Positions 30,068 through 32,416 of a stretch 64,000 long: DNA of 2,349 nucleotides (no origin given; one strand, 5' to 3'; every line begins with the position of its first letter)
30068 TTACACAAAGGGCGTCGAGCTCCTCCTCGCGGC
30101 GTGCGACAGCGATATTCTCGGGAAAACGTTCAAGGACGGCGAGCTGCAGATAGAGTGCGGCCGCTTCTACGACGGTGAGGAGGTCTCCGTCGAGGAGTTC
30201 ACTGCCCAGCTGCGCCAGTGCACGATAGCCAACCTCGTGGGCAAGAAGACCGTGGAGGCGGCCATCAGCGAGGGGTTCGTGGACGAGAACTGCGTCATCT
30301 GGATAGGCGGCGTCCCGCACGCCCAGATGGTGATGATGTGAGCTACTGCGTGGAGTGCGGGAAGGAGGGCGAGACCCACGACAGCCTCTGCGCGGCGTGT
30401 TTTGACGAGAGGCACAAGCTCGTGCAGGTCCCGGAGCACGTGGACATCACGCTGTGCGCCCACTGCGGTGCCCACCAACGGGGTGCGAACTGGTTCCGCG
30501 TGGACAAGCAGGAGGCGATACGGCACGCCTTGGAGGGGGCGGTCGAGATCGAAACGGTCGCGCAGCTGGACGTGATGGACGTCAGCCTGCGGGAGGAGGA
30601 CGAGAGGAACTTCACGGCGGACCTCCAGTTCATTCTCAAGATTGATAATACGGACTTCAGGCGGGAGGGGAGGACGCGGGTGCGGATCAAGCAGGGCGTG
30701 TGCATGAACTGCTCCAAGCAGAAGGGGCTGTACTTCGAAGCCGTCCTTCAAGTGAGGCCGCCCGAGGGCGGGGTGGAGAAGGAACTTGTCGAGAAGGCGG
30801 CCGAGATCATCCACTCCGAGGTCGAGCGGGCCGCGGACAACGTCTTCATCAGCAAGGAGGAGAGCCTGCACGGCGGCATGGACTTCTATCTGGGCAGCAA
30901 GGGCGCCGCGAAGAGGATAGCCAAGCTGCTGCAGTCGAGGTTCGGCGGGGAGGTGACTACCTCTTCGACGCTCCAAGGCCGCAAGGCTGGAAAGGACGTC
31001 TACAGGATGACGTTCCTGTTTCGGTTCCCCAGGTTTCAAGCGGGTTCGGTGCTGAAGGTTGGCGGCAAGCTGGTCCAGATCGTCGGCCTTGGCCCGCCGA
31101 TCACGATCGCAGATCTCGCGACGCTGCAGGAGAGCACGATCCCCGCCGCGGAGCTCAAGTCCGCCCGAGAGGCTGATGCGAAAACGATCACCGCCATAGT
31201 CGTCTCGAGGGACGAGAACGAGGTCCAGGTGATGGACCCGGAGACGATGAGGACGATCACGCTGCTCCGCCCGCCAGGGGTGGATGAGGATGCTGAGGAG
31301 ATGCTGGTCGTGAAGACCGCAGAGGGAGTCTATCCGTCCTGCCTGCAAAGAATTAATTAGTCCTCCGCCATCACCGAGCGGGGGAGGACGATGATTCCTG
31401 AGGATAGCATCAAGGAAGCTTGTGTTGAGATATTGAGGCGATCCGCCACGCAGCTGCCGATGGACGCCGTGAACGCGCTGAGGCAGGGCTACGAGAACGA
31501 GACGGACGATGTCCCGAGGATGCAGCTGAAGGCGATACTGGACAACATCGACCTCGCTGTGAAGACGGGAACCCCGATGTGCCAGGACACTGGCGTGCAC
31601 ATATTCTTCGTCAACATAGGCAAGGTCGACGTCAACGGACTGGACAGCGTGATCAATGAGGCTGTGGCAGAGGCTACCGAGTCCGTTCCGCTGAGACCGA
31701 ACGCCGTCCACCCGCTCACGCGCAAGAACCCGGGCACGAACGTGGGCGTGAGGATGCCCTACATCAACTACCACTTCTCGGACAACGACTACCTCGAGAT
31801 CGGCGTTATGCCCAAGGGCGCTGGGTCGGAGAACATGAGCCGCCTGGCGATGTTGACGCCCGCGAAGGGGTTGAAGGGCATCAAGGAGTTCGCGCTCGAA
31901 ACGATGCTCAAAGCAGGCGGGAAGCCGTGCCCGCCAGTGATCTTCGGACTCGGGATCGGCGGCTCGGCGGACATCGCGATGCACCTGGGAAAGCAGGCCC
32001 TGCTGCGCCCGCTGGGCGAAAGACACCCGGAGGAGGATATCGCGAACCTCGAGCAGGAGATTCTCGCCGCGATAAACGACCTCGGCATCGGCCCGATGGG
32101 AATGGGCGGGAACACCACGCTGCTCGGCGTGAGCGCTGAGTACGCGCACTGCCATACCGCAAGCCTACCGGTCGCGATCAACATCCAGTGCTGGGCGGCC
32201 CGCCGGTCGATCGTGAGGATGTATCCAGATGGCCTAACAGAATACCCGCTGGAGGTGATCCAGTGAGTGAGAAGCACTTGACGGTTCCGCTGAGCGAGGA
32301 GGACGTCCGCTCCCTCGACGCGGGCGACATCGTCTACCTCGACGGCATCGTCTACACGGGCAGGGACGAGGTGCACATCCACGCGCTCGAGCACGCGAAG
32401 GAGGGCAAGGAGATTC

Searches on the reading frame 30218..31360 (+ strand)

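Call 63: search_protein_families(library=pfam, proteins=[window:30218-31360:+], max_evalue=0.0001)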
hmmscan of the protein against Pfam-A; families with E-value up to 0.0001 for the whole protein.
window:30218-31360:+ (380 aa): 1 family
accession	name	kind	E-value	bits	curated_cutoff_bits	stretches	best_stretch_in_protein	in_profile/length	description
PF04981.18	NMD3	-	9.7e-45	153.4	24.9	1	44-269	1-242/243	NMD3 family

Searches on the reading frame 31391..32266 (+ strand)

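Call 63: search_protein_families(library=pfam, proteins=[window:31391-32266:+], max_evalue=0.0001)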
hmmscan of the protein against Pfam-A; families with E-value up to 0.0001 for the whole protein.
window:31391-32266:+ (291 aa): 1 family
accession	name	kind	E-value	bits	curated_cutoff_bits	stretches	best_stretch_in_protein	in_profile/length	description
PF05681.19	Fumerase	-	1e-95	320.6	25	1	9-273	2-267/270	Fumarate hydratase (Fumerase)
